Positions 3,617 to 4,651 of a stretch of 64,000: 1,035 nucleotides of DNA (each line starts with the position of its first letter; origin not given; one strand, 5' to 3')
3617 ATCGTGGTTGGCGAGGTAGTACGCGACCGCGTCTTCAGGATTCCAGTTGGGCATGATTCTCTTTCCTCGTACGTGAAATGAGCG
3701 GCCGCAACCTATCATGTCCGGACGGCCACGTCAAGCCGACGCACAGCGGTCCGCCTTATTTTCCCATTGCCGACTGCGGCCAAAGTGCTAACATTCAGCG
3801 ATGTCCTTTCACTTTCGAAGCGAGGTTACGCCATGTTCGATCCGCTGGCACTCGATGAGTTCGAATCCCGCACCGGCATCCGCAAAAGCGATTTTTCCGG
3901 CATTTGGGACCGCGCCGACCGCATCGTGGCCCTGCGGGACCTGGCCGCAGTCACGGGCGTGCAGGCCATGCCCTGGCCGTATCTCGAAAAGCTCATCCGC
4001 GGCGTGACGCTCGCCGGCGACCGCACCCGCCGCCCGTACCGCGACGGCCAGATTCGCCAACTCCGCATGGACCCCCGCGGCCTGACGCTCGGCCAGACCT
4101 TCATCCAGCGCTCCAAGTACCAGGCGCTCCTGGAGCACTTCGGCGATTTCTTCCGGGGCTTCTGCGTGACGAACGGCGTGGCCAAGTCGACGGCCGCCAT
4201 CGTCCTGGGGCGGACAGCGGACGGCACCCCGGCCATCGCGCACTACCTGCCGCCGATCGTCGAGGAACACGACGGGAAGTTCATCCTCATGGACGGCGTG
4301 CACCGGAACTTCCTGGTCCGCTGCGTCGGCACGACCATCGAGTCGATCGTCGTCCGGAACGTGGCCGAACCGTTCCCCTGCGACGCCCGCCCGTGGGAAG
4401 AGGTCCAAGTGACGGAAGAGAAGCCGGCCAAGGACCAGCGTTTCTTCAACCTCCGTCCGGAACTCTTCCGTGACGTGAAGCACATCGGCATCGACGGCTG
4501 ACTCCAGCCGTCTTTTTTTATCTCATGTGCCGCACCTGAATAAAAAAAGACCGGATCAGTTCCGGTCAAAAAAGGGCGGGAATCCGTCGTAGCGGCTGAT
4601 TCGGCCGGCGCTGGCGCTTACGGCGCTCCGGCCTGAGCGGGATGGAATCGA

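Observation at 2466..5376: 2.9-kb insertion splitting the conserved nusG-rplK junction: ParB-like nuclease-domain protein, repeat protein, small membrane protein and repeat-rich leader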

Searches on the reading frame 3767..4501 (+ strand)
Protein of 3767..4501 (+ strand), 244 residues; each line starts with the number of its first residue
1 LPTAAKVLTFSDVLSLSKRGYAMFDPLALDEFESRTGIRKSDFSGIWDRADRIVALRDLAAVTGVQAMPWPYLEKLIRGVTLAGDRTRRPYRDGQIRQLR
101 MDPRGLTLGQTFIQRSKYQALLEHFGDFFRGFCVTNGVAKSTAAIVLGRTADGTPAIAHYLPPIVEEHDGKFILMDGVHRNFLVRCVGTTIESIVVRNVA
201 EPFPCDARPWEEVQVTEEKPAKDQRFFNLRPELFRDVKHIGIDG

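Call 4: search_protein_families(library=pfam, proteins=[window:3767-4501:+], max_evalue=1)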
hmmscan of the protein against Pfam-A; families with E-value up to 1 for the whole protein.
window:3767-4501:+ (244 aa): 1 family
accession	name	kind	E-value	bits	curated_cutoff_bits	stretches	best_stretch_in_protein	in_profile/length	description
PF24392.2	Parb-CE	-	0.0043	17.5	23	1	154-211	78-140/147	ParB CE domain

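Call 8: search_protein_families(library=ncbifam, proteins=[window:3767-4501:+], max_evalue=1)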
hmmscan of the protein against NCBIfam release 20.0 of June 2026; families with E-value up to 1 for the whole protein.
window:3767-4501:+ (244 aa): 1 family
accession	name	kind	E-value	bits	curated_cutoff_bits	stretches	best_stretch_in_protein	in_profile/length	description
TIGR01417.1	PTS_I_fam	equivalog_domain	0.23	9.9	341.7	1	127-192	173-236/565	phosphoenolpyruvate--protein phosphotransferase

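Call 9: search_protein_families(library=padloc, proteins=[window:3767-4501:+], max_evalue=1)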
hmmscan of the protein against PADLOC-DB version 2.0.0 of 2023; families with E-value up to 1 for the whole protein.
window:3767-4501:+ (244 aa): 0 families

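Call 10: search_protein_families(library=phrogs, proteins=[window:3767-4501:+], max_evalue=1)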
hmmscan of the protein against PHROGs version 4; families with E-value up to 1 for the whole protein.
window:3767-4501:+ (244 aa): 1 family
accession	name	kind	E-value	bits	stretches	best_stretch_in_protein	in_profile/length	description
phrog_17560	-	unknown function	0.46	11.9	1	162-195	69-100/119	-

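Call 11: search_solved_structures(query=window:3767-4501:+, max_evalue=10, show_alignments=2)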
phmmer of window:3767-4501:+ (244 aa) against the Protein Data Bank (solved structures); distinct sequences matched with E-value up to 10: 0.

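Call 12: find_homologous_proteins(query=window:3767-4501:+, max_evalue=0.001)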
Query window:3767-4501:+ (244 aa): 72 proteins with E <= 0.001 among 760 candidates.
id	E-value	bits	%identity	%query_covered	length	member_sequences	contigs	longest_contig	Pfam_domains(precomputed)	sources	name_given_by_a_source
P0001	1.0e-145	501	99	91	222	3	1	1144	-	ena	-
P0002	4.3e-81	290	57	91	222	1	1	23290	-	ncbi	ncbi:MAG: hypothetical protein V1738_03875 [Patescibacteria group bacterium]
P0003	6.4e-78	279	55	91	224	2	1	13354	-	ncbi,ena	-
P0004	1.2e-75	272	54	89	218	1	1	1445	-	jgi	jgi:hypothetical protein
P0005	4.3e-74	267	53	91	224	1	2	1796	-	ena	-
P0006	6.9e-74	266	51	96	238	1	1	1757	-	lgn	-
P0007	1.2e-73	265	51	97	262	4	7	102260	-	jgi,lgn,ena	-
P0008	1.5e-73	265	56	89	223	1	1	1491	-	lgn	-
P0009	2.1e-73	265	57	91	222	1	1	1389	PF24392.3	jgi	-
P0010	3.0e-73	264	54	91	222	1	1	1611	-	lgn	-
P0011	3.5e-72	261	51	91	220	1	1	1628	-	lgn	-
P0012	7.0e-72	260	50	91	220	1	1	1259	-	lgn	-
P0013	8.3e-72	259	54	91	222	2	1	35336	-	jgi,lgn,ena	-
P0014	3.5e-71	257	53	91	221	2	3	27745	-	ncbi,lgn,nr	ncbi:MAG: hypothetical protein HYT13_00530 [Candidatus Liptonbacteria bacterium]|nr:hypothetical pro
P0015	7.7e-71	256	53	91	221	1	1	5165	-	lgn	-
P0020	9.6e-69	249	54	91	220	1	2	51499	PF24392.3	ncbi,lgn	-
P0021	1.4e-67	246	50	91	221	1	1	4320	PF24392.3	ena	-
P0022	1.8e-67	245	52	91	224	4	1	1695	PF24392.3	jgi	jgi:hypothetical protein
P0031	1.0e-63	233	51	91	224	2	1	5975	PF24392.3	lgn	-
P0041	9.6e-61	223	48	95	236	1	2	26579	PF24392.3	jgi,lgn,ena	jgi:hypothetical protein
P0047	2.7e-58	215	45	91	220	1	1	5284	PF24392.3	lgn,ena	-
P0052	3.7e-56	208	47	91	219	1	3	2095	PF24392.3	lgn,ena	-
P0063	7.7e-52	194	41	91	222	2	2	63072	PF24392.3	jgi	-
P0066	7.7e-50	188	41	90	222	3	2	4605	PF24392.3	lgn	-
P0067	1.6e-49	186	42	91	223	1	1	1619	PF24392.3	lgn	-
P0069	2.6e-47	179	41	89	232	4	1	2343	PF24392.3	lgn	-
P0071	1.2e-43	167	47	78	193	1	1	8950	PF24392.3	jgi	jgi:hypothetical protein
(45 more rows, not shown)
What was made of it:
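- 3833..4501 (+): 222-aa ParB/Srx-fold protein (ParB-CE-like) with motif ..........; terminator at 4493-4512. 72 homologues, all Patescibacteria (call 12).
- ParB-like family: 72 close homologues, all Patescibacteria and about 222 aa (call 12).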

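Call 17: find_encoding_contigs(protein=P0002, flank=6000, max_places=2)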
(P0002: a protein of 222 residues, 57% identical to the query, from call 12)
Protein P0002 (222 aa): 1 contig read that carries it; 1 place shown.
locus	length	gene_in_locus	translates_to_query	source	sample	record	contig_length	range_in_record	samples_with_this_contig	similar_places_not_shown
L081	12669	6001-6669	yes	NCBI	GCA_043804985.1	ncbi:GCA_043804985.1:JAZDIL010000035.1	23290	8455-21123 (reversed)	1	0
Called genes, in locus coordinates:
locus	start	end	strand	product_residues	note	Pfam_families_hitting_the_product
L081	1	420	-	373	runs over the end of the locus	PF01098:FTSW_RODA_SPOVE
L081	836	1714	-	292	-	-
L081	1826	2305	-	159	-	-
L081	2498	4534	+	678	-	PF02518:HATPase_c, PF00204:DNA_gyraseB, PF01751:Toprim, PF00986:DNA_gyraseB_C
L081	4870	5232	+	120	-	PF00584:SecE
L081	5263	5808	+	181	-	PF02357:NusG, PF00467:KOW (faint)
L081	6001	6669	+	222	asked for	-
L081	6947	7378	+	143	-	PF03946:Ribosomal_L11_N, PF00298:Ribosomal_L11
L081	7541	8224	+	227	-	PF00687:Ribosomal_L1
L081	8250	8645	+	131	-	PF18895:T4SS_pilin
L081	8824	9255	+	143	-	PF00692:dUTPase, PF22769:DCD (weak)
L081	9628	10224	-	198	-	PF00625:Guanylate_kin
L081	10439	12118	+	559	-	PF02511:Thy1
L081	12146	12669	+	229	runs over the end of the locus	PF01712:dNK (faint), PF02223:Thymidylate_kin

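Call 18: find_encoding_contigs(protein=P0007, flank=6000, max_places=2)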
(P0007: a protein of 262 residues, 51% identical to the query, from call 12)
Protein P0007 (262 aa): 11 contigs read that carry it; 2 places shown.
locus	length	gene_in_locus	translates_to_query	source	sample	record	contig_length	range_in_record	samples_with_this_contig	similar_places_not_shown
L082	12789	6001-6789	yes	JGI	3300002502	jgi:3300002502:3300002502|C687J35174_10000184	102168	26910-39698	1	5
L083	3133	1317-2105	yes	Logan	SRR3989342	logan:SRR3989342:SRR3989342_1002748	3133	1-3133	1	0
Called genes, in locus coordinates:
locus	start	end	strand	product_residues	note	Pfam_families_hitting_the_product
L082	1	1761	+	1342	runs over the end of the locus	PF18501:REC1, PF22222:Cpf1_PI-like, PF18516:RuvC_1, PF18510:NUC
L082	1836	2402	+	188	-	PF01930:Cas_Cas4 (weak)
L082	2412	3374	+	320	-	PF01867:Cas_Cas1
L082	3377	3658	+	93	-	PF09827:CRISPR_Cas2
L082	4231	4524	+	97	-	-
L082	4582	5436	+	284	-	PF01370:Epimerase, PF04321:RmlD_sub_bind, PF16363:GDP_Man_Dehyd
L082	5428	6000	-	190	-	PF06941:NT5C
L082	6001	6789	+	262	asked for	-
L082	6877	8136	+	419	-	PF00587:tRNA-synt_2b, PF03129:HGTP_anticodon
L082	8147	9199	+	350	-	PF06723:MreB_Mbl, PF00022:Actin (faint), PF11104:PilM_2 (faint), PF00012:HSP70, PF14450:FtsA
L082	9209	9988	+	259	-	PF04085:MreC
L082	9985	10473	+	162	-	-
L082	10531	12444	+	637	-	PF03717:PBP_dimer, PF00905:Transpeptidase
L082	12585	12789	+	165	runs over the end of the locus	PF03449:GreA_GreB_N, PF01272:GreA_GreB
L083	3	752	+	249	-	?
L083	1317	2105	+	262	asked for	-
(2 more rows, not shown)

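Call 19: find_encoding_contigs(protein=P0020, flank=6000, max_places=2)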
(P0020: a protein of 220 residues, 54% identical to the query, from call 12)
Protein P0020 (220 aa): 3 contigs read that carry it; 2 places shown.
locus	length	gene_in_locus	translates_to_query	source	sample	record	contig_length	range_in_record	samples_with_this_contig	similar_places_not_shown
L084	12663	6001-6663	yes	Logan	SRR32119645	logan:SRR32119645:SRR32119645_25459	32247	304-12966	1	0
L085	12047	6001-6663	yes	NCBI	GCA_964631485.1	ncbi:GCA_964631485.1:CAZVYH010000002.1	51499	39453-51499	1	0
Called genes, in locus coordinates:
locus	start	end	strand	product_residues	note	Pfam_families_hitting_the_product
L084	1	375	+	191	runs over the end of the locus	PF03352:Adenine_glyco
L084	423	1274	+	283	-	-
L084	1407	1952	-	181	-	PF00574:CLP_protease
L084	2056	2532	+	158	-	PF03073:TspO_MBR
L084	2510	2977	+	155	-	-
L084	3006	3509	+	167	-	-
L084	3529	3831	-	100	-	-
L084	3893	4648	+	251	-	PF03372:Exo_endo_phos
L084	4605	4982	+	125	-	PF01035:DNA_binding_1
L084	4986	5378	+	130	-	PF06262:Zincin_1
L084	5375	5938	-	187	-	PF06941:NT5C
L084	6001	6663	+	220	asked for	PF24392:Parb-CE (faint)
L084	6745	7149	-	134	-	PF09945:DUF2177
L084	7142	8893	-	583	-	PF07973:tRNA_SAD (weak), PF00587:tRNA-synt_2b, PF03129:HGTP_anticodon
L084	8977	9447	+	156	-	-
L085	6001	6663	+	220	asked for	PF24392:Parb-CE (faint)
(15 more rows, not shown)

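Call 22: find_related_loci(query=A1, collection=metagenome_contigs, flank=6000)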
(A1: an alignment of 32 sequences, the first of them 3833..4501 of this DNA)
Query A1 (222 aa) in metagenome_contigs; peptide patterns used: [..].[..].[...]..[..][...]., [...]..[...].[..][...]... (x = any residue, [..] = any of these).
385 stretches matched a pattern; 63 encode a relative of the query (tblastn E <= 1e-3); 63 distinct loci.
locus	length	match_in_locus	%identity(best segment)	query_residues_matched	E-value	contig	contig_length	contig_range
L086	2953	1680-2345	58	1-222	2e-86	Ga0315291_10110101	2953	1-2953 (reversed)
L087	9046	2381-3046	55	1-222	2e-84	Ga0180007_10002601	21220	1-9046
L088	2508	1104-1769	54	1-222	1e-86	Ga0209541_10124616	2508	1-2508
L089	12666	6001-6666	50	1-222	1e-77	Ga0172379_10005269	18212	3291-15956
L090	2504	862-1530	52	1-222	9e-79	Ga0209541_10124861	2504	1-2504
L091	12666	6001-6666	54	1-222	3e-77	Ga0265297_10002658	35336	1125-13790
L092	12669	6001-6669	52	1-222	4e-77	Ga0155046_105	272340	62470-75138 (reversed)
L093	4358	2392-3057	55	1-222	4e-77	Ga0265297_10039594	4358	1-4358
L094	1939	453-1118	48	1-222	2e-79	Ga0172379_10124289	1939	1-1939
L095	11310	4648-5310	51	1-222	7e-75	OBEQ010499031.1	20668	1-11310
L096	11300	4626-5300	54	1-222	3e-74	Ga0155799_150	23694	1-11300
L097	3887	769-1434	49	1-222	3e-72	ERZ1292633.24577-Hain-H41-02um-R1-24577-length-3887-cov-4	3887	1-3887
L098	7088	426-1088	52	1-222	3e-72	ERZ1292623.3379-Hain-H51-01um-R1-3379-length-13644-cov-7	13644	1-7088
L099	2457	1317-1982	49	1-222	2e-73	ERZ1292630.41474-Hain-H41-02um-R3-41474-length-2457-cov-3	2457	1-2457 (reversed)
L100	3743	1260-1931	51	1-222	1e-71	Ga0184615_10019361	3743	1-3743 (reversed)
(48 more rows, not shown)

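Call 28: predict_structure(alignment_id=A1)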
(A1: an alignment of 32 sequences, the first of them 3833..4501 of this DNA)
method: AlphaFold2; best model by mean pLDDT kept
length: 222 residues; sequences in the alignment: 32
mean_pLDDT: 93.0   pTM: 0.89
mean pLDDT of the five models: 93.0, 93.0, 92.3, 91.9, 90.1
residues with pLDDT >= 90: 183; 70-90: 36; 50-70: 3; < 50: 0
segments of 3 or more residues with pLDDT < 50: none
pLDDT, mean of each block of 10 residues (from residue 1): 92 91 80 93 92 97 97 97 98 93 78 80 95 95 98 96 95 98 98 97 97 95 76
secondary structure, 60 per line:
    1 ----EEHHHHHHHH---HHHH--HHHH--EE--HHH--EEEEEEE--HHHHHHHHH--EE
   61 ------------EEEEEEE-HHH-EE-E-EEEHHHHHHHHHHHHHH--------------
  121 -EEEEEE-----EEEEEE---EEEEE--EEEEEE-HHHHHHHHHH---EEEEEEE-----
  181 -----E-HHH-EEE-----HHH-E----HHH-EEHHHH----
elements in order: H7-14 H18-21 H24-27 E39-45 H48-56 E73-79 E90-92 H93-106 E122-127 E133-138 E142-146 E149-154 H156-165 E169-175 E192-194 H215-218
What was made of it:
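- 3833..4501 (+): AF2 pLDDT 93 (call 28).
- On ParB/Srx superfamily (fold level): AF2 model pLDDT 93 (call 28). DSSP gives strand 149-154 and helix 156-165 (call 28).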

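Call 32: fold_search(model_id=the predicted structure, library=pdb)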
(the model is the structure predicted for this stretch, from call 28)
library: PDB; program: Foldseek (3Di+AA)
matches with E <= 10: 315; with E <= 0.001: 0
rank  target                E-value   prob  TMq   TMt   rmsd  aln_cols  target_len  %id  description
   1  2hwj_C                2.8e-02  0.84  0.29  0.33   9.2       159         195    9  Crystal structure of protein Atu1540 from Agrobacterium tumefaciens (released 2006-08-29)
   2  2hwj_A                4.8e-02  0.92  0.27  0.30   5.0       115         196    9  Crystal structure of protein Atu1540 from Agrobacterium tumefaciens (released 2006-08-29)
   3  2hwj_D                6.5e-02  0.60  0.27  0.30   8.3       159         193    9  Crystal structure of protein Atu1540 from Agrobacterium tumefaciens (released 2006-08-29)
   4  2hwj_B                9.3e-02  0.87  0.25  0.29   9.9       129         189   12  Crystal structure of protein Atu1540 from Agrobacterium tumefaciens (released 2006-08-29)
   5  2hwj_F                1.3e-01  0.75  0.25  0.28  10.2       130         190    8  Crystal structure of protein Atu1540 from Agrobacterium tumefaciens (released 2006-08-29)
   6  6sdk_A                1.3e-01  0.84  0.25  0.27   5.0       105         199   12  Crystal structure of bacterial ParB dimer bound to CDP (released 2019-10-23)
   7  6sdk_B                1.8e-01  0.84  0.25  0.28   4.7       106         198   12  Crystal structure of bacterial ParB dimer bound to CDP (released 2019-10-23)
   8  5k5a                  2.3e-01  0.82  0.26  0.22   5.1       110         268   10  Structure of the pNOB8-like ParB N-domain (released 2016-06-15)
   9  7ol9_B                2.3e-01  0.77  0.25  0.27   4.1       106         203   13  Crystal structure of C-terminally truncated Bacillus subtilis nucleoid occlusion protein (Noc) complexed to the Noc-bi (released 2022-03-09)
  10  3cyi                  2.8e-01  0.72  0.27  0.51   4.7       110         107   11  Crystal Structure of Human Sulfiredoxin (Srx) in Complex with ATP:Mg2+ (released 2008-07-01)
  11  7bnk_A                3.2e-01  0.80  0.26  0.29   4.3       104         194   12  Crystal structure of ParB from Myxococcus xanthus bound to CDP and Monothiophosphate (released 2021-09-08)
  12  1xw3                  3.2e-01  0.69  0.27  0.49   4.6       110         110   11  Crystal Structure of Human Sulfiredoxin (Srx) (released 2005-05-24)
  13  1xw4                  3.4e-01  0.66  0.27  0.49   4.7       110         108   11  Crystal Structure of Human Sulfiredoxin (Srx) in Complex with ADP (released 2005-05-24)
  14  6ky4                  3.8e-01  0.82  0.27  0.61   6.0       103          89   14  Crystal structure of Sulfiredoxin from Arabidopsis thaliana (released 2019-10-16)
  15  7urw_C                4.1e-01  0.04  0.11  0.16  12.3       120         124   10  Tetradecameric hub domain of CaMKII beta (released 2022-05-11)
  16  7bnk_B                4.3e-01  0.72  0.26  0.29   4.3       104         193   12  Crystal structure of ParB from Myxococcus xanthus bound to CDP and Monothiophosphate (released 2021-09-08)
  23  7ol9_A                7.9e-01  0.47  0.26  0.28   4.1       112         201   14  Crystal structure of C-terminally truncated Bacillus subtilis nucleoid occlusion protein (Noc) complexed to the Noc-bi (released 2022-03-09)
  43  3egv_B                2.1e+00  0.02  0.10  0.20  11.1        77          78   12  Ribosomal protein L11 methyltransferase (PrmA) in complex with trimethylated ribosomal protein L11 (released 2008-09-23)
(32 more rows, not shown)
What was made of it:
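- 3833..4501 (+): Foldseek hits to ParB/Noc/Srx/Atu1540 (call 32).
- Closest known: ParB / Noc / Spo0J N-terminal CTPase domain. Same: ParB-CDP and Noc structures are among the top Foldseek hits (call 32).
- Closest known: Sulfiredoxin. Same: Srx-ATP and Srx-ADP structures are among the hits, with target-normalised TM 0.5-0.6 (call 32).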

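Call 47: search_protein_families(library=pfam, alignment_id=A1, max_evalue=1)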
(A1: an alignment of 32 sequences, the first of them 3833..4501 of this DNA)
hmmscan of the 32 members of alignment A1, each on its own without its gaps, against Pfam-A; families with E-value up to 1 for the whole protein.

A. member 1, window:3833-4501:+ (222 aa): 1 family
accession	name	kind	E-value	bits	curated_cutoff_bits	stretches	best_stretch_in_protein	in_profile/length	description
PF24392.2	Parb-CE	-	0.0034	17.8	23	1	132-189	78-140/147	ParB CE domain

B. families by the number of members that match (of 32 scanned): 7 families
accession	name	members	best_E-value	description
PF24392.2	Parb-CE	22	5.9e-09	ParB CE domain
PF18472.7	HP1451_C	1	0.066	HP1451 C-terminal domain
PF05484.17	LRV_FeS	1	0.093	LRV protein FeS4 cluster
PF21354.3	STAT_linker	1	0.13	Signal transducer and activator of transcription, linker domain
PF13764.11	E3_UbLigase_R4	1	0.23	E3 ubiquitin-protein ligase UBR4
PF02558.23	ApbA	1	0.24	Ketopantoate reductase PanE/ApbA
PF18251.7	Defensin_5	1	0.31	Fungal defensin Copsin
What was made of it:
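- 3833..4501 (+): PF24392 hit at 17.5 bits, below the 23-bit cut-off (calls 4, 47).
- On Pfam PF24392 ParB-CE: The window protein scores 17.5-17.8 bits, E 0.003-0.004 (calls 4, 47).
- On Canonical partition ParB: No HTH or ParB-C Pfam hit in any of the 32 members (call 47).
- No DNA-binding domain was detected (calls 4, 47). No HTH or other DNA-binding domain was found (calls 4, 47).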

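Call 48: search_solved_structures(query=A1, max_evalue=10, show_alignments=3)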
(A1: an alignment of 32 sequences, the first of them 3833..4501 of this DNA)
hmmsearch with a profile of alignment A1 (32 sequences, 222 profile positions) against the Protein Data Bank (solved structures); distinct sequences matched with E-value up to 10: 0.
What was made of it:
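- Tried and rejected: Sequence searches of the PDB with the single protein and with the family profile gave no hits (calls 11, 48).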

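Call 60: search_protein_representatives(alignment_id=A1)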
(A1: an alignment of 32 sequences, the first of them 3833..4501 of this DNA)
Query: 32 sequences, 222 profile positions. Proteins with E-value up to 0.001 (for the whole library): 829; up to 1e-10: 186; up to 1e-30: 89. The best 150 are listed.
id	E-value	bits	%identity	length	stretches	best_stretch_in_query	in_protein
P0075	9.5e-86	303.4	-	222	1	2-222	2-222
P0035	1.9e-85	302.4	-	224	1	1-222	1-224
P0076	2.2e-84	298.9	-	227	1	2-222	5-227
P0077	2.6e-84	298.7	-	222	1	1-222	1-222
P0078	2.8e-84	298.6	-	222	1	1-222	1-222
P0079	3.3e-83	295.1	-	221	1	1-222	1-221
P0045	4.2e-80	284.9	-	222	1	1-222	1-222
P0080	3.0e-79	282.1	-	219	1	2-222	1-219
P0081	1.6e-78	279.7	-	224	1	2-222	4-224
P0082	2.8e-78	279.0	-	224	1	1-222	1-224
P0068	6.8e-78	277.7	-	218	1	2-222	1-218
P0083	1.1e-77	277.1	-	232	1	2-222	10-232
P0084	5.9e-77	274.6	-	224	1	2-222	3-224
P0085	6.0e-77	274.6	-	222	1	1-222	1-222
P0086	3.4e-76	272.2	-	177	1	46-222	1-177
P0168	4.1e-23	98.6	-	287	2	5-149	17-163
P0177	4.4e-20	88.7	-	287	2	151-222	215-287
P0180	6.5e-18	81.6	-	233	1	22-179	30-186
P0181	3.1e-17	79.3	-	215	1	48-216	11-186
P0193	2.6e-15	73.1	-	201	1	44-216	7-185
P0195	2.9e-15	72.9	-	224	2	148-222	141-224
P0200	1.2e-14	70.8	-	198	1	43-211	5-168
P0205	3.2e-14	69.5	-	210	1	40-220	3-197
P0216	3.8e-13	66.0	-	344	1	51-222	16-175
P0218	6.7e-13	65.2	-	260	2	150-222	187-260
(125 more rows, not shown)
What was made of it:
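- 829 representative clusters reach E<=1e-3 and 89 reach E<=1e-30 (call 60).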
